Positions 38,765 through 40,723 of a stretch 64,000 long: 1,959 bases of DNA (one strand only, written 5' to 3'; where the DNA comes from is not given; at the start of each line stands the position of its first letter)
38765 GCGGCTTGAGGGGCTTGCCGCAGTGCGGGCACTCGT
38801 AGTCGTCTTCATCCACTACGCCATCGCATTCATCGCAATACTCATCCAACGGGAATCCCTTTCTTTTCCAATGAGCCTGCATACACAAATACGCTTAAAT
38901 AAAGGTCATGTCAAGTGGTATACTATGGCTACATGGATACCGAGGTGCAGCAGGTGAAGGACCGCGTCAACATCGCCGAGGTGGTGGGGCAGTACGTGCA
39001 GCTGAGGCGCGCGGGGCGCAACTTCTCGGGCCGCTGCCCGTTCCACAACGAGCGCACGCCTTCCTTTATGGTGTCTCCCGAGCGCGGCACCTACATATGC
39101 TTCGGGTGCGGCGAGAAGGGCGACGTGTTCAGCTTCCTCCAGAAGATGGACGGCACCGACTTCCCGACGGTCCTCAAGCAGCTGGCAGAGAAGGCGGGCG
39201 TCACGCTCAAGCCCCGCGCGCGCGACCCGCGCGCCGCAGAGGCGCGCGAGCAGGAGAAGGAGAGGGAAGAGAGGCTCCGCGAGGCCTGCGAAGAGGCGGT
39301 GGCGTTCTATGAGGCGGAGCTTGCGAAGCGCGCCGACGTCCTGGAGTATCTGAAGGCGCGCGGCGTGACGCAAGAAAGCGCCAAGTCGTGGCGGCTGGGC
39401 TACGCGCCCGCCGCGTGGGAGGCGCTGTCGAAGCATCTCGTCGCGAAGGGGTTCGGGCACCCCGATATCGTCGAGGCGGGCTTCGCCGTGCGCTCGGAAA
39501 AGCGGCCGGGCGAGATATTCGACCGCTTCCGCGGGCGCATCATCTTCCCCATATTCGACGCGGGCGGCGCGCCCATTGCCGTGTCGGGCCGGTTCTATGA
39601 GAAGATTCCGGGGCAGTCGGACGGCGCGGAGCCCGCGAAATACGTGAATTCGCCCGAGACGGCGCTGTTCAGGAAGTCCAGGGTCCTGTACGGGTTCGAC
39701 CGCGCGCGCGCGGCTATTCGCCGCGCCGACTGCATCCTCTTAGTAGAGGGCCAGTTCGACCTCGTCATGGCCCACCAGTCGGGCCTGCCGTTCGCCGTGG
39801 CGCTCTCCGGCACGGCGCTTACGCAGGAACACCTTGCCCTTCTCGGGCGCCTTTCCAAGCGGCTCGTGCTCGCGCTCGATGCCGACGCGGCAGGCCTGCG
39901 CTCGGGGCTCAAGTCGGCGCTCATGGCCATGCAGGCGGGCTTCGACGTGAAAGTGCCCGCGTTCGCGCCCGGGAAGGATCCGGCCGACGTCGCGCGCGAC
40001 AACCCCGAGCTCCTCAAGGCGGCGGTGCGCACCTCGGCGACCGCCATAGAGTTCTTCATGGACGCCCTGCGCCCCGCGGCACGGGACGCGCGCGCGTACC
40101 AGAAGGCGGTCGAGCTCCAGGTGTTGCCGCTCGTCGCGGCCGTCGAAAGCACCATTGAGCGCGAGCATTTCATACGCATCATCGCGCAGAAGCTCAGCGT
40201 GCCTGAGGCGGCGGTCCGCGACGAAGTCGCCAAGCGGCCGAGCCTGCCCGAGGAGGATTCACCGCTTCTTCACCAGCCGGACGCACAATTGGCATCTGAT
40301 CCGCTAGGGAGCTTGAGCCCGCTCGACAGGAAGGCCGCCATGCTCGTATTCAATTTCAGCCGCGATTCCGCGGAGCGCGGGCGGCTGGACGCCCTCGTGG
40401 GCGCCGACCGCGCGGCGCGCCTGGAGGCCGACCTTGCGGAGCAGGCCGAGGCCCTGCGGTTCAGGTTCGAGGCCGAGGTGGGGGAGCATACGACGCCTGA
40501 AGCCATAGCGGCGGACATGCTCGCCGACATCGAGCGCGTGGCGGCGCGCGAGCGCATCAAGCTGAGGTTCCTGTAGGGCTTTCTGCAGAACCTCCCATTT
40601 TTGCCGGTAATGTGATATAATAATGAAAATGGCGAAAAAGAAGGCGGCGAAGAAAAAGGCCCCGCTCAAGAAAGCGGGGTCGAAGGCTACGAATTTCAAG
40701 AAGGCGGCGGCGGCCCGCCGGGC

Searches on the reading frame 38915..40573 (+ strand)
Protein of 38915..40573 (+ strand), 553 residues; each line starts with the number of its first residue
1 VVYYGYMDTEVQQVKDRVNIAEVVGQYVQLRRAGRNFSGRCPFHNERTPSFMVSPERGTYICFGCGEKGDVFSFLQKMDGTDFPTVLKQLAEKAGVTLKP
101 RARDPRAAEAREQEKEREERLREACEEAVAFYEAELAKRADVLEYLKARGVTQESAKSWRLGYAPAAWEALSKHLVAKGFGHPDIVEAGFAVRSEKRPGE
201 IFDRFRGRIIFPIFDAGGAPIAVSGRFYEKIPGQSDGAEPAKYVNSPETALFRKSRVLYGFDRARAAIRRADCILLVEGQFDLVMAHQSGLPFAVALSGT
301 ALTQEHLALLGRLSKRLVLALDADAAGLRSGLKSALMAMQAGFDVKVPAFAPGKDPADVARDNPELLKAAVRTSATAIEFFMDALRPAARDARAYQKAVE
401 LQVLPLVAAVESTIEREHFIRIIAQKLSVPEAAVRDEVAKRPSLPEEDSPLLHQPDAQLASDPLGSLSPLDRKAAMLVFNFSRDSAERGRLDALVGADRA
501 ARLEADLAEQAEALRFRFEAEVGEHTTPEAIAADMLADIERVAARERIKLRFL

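Call 12: find_related_loci(query=window:38915-40573:+, collection=genome_contigs, flank=10000)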
Query window:38915-40573:+ (553 aa) in genome_contigs; peptide patterns used: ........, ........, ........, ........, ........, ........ (x = any residue, [..] = any of these).
243 stretches matched a pattern; 6 encode a relative of the query (tblastn E <= 1e-3); 6 distinct loci.
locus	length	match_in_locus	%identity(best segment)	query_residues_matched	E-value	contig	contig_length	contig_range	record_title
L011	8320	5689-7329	79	7-553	0e+0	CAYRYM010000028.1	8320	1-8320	MAG TPA_asm: uncultured Candidatus Saccharibacteria bacterium isolate SRP286056_co2_21 genome assembly, contig: NODE_146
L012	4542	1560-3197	79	7-552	0e+0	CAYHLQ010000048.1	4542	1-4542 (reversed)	MAG TPA_asm: uncultured Candidatus Saccharibacteria bacterium isolate ERP119705_co13_492 genome assembly, contig: NODE_2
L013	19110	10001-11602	67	7-553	0e+0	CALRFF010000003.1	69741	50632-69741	MAG: Candidatus Nomurabacteria bacterium isolate TH-Jun18-118 genome assembly, contig: TH-Jun18-C617, whole genome shotg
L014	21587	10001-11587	65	7-546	0e+0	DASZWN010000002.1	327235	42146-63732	MAG TPA_asm: Candidatus Paceibacterota bacterium isolate SMAG_U6158 k141_358405, whole genome shotgun sequence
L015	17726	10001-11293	31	12-449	3e-63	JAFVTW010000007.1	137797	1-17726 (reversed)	MAG: Clostridia bacterium isolate RGIG5390 Sheep_Colon-3__c321380, whole genome shotgun sequence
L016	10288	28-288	52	467-553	2e-21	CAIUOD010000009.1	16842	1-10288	Candidatus Adlerbacteria bacterium isolate MJ-time_bin-4889 genome assembly, contig: bin-4889:09/41, whole genome shotgu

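Call 32: find_homologous_proteins(query=window:38915-40573:+, max_evalue=1e-80)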
Query window:38915-40573:+ (553 aa): 2900 proteins with E <= 1e-80 among 8000 candidates; the best 120 are listed.
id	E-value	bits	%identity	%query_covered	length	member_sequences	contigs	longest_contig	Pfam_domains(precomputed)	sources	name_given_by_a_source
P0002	0.0e+0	1198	99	100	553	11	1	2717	PF08275.18,PF13155.13,PF01807.26,PF13662.13,PF10410.15,PF01751.29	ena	-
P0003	0.0e+0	1018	84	99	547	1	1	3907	PF08275.18,PF13155.13,PF01807.26,PF13662.13,PF10410.15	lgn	-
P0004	0.0e+0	1015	82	100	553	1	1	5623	PF08275.18,PF13155.13,PF01807.26,PF13662.13,PF10410.15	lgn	-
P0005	0.0e+0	1015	84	99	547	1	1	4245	PF08275.18,PF13155.13,PF01807.26,PF13662.13,PF10410.15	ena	-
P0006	5.8e-297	1004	83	98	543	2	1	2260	PF08275.18,PF13155.13,PF01807.26,PF13662.13,PF10410.15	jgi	jgi:DNA primase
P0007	1.2e-295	999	83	99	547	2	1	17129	PF08275.18,PF13155.13,PF01807.26,PF13662.13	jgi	jgi:DNA primase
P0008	7.0e-287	970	79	99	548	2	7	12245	PF08275.18,PF13155.13,PF01807.26,PF13662.13,PF10410.15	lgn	-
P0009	1.9e-286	969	79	99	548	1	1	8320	PF08275.18,PF13155.13,PF01807.26,PF13662.13,PF10410.15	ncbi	-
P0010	1.2e-284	963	79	99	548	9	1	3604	PF08275.18,PF13155.13,PF01807.26,PF13662.13,PF10410.15,PF01751.29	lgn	-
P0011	1.4e-280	949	78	99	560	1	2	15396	PF08275.18,PF13155.13,PF01807.26,PF13662.13,PF10410.15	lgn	-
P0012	3.2e-277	938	77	99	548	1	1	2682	PF08275.18,PF13155.13,PF01807.26,PF13662.13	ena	-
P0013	4.4e-275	931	76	99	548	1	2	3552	PF08275.18,PF13155.13,PF01807.26,PF13662.13,PF10410.15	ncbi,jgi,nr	ncbi:MAG TPA: DNA primase [Candidatus Paceibacterota bacterium]|jgi:DNA primase|nr:DNA primase [Cand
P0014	7.2e-275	931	76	99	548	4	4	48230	PF08275.18,PF13155.13,PF01807.26,PF13662.13,PF10410.15,PF01751.29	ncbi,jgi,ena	ncbi:MAG TPA: DNA primase [Candidatus Paceibacterota bacterium]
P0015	5.1e-266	901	73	99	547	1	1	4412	PF08275.18,PF13155.13,PF01807.26,PF13662.13,PF01751.29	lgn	-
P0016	1.1e-260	884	74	98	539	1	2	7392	PF08275.18,PF13155.13,PF01807.26,PF13662.13,PF10410.15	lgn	-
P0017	1.2e-259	880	74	99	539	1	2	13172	PF08275.18,PF13155.13,PF01807.26,PF13662.13,PF10410.15,PF01751.29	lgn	-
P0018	2.4e-259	879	73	99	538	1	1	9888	PF08275.18,PF13155.13,PF01807.26,PF13662.13,PF10410.15,PF01751.29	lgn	-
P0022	2.0e-252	857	71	99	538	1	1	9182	PF08275.18,PF13155.13,PF01807.26,PF13662.13,PF10410.15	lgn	-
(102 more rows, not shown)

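Call 33: find_encoding_contigs(protein=P0007, flank=4000, max_places=1)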
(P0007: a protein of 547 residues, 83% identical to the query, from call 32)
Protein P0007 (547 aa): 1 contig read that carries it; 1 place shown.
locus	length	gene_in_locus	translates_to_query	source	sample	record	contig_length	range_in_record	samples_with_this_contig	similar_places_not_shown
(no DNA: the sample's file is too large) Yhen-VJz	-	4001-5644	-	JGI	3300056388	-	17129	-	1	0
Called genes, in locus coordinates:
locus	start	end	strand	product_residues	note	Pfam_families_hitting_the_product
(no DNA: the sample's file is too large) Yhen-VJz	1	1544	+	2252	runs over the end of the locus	PF04563:RNA_pol_Rpb2_1, PF04561:RNA_pol_Rpb2_2, PF04565:RNA_pol_Rpb2_3, PF10385:RNA_pol_Rpb2_45, PF00562:RNA_pol_Rpb2_6, PF04560:RNA_pol_Rpb2_7, PF04997:RNA_pol_Rpb1_1, PF00623:RNA_pol_Rpb1_2, +3 more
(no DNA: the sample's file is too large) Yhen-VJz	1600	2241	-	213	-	PF13302:Acetyltransf_3, PF00583:Acetyltransf_1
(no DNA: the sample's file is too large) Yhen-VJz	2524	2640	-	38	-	-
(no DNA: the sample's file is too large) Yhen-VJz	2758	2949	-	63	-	-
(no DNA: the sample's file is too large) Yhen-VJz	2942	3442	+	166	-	-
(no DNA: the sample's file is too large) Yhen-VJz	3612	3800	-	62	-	-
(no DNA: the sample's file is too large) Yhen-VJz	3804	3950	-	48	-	-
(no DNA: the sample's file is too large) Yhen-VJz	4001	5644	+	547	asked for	PF01807:Zn_ribbon_DnaG, PF08275:DNAG_N, PF13155:Toprim_2, PF13662:Toprim_4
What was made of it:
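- Tried and rejected: The P0007 contig has a called 38-aa gene at exactly the same distance upstream of its GNAT gene, but no DNA could be fetched (call 33).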

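Call 34: find_encoding_contigs(protein=P0004, flank=4000, max_places=1)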
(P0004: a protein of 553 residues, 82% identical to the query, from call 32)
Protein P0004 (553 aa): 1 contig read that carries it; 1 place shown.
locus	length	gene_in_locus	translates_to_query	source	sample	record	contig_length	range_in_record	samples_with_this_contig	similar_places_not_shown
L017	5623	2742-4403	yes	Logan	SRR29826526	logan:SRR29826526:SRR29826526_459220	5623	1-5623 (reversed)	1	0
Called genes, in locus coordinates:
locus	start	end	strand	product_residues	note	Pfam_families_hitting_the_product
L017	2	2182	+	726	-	?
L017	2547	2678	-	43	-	-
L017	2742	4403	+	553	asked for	PF01807:Zn_ribbon_DnaG, PF10410:DnaB_bind (faint), PF08275:DNAG_N, PF13155:Toprim_2, PF13662:Toprim_4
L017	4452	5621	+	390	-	?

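Call 35: find_encoding_contigs(protein=P0011, flank=4000, max_places=1)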
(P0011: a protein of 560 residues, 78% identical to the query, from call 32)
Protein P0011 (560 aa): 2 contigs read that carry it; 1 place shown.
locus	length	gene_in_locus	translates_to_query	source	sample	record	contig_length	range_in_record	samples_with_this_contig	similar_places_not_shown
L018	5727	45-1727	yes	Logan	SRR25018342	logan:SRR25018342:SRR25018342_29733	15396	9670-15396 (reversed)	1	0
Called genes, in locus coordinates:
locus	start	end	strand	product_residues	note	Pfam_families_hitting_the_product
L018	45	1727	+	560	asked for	PF01807:Zn_ribbon_DnaG, PF10410:DnaB_bind (faint), PF08275:DNAG_N, PF13155:Toprim_2, PF13662:Toprim_4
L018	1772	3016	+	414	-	PF03979:Sigma70_r1_1, PF00140:Sigma70_r1_2, PF04542:Sigma70_r2, PF04539:Sigma70_r3, PF04545:Sigma70_r4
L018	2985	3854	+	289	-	PF12705:PDDEXK_1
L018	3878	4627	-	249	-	PF13462:Thioredoxin_4, PF01323:DSBA (weak)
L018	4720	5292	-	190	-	PF13482:RNase_H_2, PF10108:DNA_pol_B_exo2 (faint)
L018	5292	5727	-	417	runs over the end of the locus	PF13393:tRNA-synt_His, PF00587:tRNA-synt_2b, PF03129:HGTP_anticodon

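Call 36: find_encoding_contigs(protein=P0014, flank=4000, max_places=1)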
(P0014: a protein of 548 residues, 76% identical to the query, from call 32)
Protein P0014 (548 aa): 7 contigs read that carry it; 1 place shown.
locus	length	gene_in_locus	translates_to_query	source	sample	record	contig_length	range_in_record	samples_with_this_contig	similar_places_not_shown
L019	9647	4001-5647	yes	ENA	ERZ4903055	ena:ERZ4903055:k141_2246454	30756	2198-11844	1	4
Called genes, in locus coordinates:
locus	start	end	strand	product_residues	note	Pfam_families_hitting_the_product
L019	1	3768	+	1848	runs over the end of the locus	PF10385:RNA_pol_Rpb2_45, PF00562:RNA_pol_Rpb2_6, PF04560:RNA_pol_Rpb2_7, PF04997:RNA_pol_Rpb1_1, PF00623:RNA_pol_Rpb1_2, PF04983:RNA_pol_Rpb1_3, PF05000:RNA_pol_Rpb1_4 (weak), PF04998:RNA_pol_Rpb1_5, +1 more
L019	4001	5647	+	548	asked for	PF01807:Zn_ribbon_DnaG, PF10410:DnaB_bind (faint), PF08275:DNAG_N, PF01751:Toprim (weak), PF13155:Toprim_2, PF13662:Toprim_4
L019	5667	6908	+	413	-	PF03979:Sigma70_r1_1, PF00140:Sigma70_r1_2, PF04542:Sigma70_r2, PF04539:Sigma70_r3, PF04545:Sigma70_r4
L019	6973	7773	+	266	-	PF12705:PDDEXK_1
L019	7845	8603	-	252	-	PF13462:Thioredoxin_4, PF01323:DSBA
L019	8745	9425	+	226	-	-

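Call 39: find_encoding_contigs(protein=P0003, flank=4000, max_places=1)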
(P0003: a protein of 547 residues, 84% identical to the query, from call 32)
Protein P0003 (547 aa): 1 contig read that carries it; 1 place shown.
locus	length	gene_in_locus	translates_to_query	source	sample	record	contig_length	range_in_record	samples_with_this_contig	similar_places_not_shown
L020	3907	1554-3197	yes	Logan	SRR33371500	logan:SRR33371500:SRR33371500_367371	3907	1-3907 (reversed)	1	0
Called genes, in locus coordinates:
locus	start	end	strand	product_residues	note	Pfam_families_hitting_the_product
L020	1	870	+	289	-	?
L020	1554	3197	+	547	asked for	PF01807:Zn_ribbon_DnaG, PF08275:DNAG_N, PF13155:Toprim_2, PF13662:Toprim_4, PF10410:DnaB_bind (weak)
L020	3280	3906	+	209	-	?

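Call 40: find_encoding_contigs(protein=P0008, flank=4000, max_places=1)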
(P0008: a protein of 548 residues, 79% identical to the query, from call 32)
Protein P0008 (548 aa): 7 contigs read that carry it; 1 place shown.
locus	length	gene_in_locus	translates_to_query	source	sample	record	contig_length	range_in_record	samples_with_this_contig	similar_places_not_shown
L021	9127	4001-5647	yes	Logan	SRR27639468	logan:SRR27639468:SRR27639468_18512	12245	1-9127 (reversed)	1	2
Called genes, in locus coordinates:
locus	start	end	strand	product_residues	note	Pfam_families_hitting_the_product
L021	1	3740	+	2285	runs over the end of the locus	?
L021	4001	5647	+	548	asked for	PF01807:Zn_ribbon_DnaG, PF10410:DnaB_bind (faint), PF08275:DNAG_N, PF13155:Toprim_2, PF13662:Toprim_4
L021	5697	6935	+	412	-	PF03979:Sigma70_r1_1, PF00140:Sigma70_r1_2, PF04542:Sigma70_r2, PF04539:Sigma70_r3, PF04545:Sigma70_r4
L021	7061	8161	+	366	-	PF20686:CsoSCA_cat (weak)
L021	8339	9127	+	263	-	?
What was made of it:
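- Closest known: Unannotated small-ORF families catalogued from metagenomes. Different: Five of the eight members are below the 30-codon limit of standard gene callers, and those checked were not called (calls 34, 39, 40).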

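Call 41: find_encoding_contigs(protein=P0017, flank=4000, max_places=1)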
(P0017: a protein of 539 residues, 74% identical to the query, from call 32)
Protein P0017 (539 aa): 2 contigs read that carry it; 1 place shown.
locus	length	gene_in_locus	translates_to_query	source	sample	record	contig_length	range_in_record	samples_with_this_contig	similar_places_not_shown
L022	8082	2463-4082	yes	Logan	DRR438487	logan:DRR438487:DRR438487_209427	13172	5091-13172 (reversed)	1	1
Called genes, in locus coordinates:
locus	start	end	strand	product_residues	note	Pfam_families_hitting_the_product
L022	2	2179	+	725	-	?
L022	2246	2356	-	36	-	-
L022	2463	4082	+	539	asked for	PF01807:Zn_ribbon_DnaG, PF08275:DNAG_N, PF01751:Toprim (faint), PF13155:Toprim_2, PF13662:Toprim_4, PF10410:DnaB_bind (weak)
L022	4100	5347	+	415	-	PF03979:Sigma70_r1_1, PF00140:Sigma70_r1_2, PF04542:Sigma70_r2, PF04539:Sigma70_r3, PF04545:Sigma70_r4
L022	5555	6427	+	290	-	PF12705:PDDEXK_1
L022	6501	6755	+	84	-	-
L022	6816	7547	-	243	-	PF13462:Thioredoxin_4, PF01323:DSBA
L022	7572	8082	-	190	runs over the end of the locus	PF13482:RNase_H_2, PF10108:DNA_pol_B_exo2 (faint)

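Call 42: find_encoding_contigs(protein=P0022, flank=4000, max_places=1)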
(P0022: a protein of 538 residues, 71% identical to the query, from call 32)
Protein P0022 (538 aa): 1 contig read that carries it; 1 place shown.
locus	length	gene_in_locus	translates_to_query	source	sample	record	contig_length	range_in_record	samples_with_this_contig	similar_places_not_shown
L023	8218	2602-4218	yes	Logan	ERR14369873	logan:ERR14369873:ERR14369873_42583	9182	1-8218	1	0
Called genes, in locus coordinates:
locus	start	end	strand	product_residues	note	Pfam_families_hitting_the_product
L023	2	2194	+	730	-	?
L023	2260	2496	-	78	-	-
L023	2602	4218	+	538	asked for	PF01807:Zn_ribbon_DnaG, PF10410:DnaB_bind (faint), PF08275:DNAG_N, PF13155:Toprim_2, PF13662:Toprim_4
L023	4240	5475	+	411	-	PF03979:Sigma70_r1_1, PF00140:Sigma70_r1_2, PF04542:Sigma70_r2, PF04539:Sigma70_r3, PF04545:Sigma70_r4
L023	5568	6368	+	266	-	-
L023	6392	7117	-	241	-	PF18400:Thioredoxin_12 (faint), PF13462:Thioredoxin_4, PF01323:DSBA (weak)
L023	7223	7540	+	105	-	-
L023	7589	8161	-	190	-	PF13482:RNase_H_2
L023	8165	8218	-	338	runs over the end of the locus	?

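Call 61: find_encoding_contigs(protein=P0018, flank=2500, max_places=1)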
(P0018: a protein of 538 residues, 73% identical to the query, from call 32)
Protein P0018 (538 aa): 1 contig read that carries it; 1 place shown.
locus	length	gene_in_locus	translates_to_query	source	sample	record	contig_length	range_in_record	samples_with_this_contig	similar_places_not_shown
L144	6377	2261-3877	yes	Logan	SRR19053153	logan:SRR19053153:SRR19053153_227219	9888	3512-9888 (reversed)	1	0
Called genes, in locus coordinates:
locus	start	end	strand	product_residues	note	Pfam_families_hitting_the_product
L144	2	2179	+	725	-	?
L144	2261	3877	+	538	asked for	PF01807:Zn_ribbon_DnaG, PF08275:DNAG_N, PF01751:Toprim (weak), PF13155:Toprim_2, PF13662:Toprim_4, PF10410:DnaB_bind (weak)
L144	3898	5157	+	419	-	PF03979:Sigma70_r1_1, PF00140:Sigma70_r1_2, PF04542:Sigma70_r2, PF04539:Sigma70_r3, PF04545:Sigma70_r4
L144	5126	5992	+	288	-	PF12705:PDDEXK_1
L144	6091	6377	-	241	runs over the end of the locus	PF18400:Thioredoxin_12 (faint), PF13462:Thioredoxin_4, PF01323:DSBA (weak)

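Call 62: find_encoding_contigs(protein=P0016, flank=2500, max_places=1)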
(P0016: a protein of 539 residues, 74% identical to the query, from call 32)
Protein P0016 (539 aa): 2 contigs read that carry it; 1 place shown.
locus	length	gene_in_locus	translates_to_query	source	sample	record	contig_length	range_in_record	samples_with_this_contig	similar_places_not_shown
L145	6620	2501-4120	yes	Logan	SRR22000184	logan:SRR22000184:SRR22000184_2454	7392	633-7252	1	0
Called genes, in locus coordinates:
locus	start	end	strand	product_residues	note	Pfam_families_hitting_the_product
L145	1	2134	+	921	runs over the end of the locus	?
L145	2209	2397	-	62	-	-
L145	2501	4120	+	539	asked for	PF01807:Zn_ribbon_DnaG, PF08275:DNAG_N, PF13155:Toprim_2, PF13662:Toprim_4, PF10410:DnaB_bind (weak)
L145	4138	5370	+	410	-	PF03979:Sigma70_r1_1, PF00140:Sigma70_r1_2, PF04542:Sigma70_r2, PF04539:Sigma70_r3, PF04545:Sigma70_r4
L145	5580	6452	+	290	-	PF12705:PDDEXK_1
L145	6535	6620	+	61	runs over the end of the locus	-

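Call 82: find_encoding_contigs(protein=P0005, flank=3000, max_places=1)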
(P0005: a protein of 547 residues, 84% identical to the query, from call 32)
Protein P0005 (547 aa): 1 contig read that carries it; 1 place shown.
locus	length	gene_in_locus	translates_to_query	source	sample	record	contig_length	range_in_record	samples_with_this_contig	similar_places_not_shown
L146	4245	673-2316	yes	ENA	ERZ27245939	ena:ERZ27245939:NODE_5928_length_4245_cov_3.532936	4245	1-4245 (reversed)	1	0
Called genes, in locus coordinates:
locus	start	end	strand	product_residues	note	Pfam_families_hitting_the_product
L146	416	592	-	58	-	-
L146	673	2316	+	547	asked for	PF01807:Zn_ribbon_DnaG, PF10410:DnaB_bind (faint), PF08275:DNAG_N, PF13155:Toprim_2, PF13662:Toprim_4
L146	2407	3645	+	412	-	PF03979:Sigma70_r1_1, PF00140:Sigma70_r1_2, PF04542:Sigma70_r2, PF04539:Sigma70_r3, PF04545:Sigma70_r4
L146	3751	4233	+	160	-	PF20393:Pro_CA_2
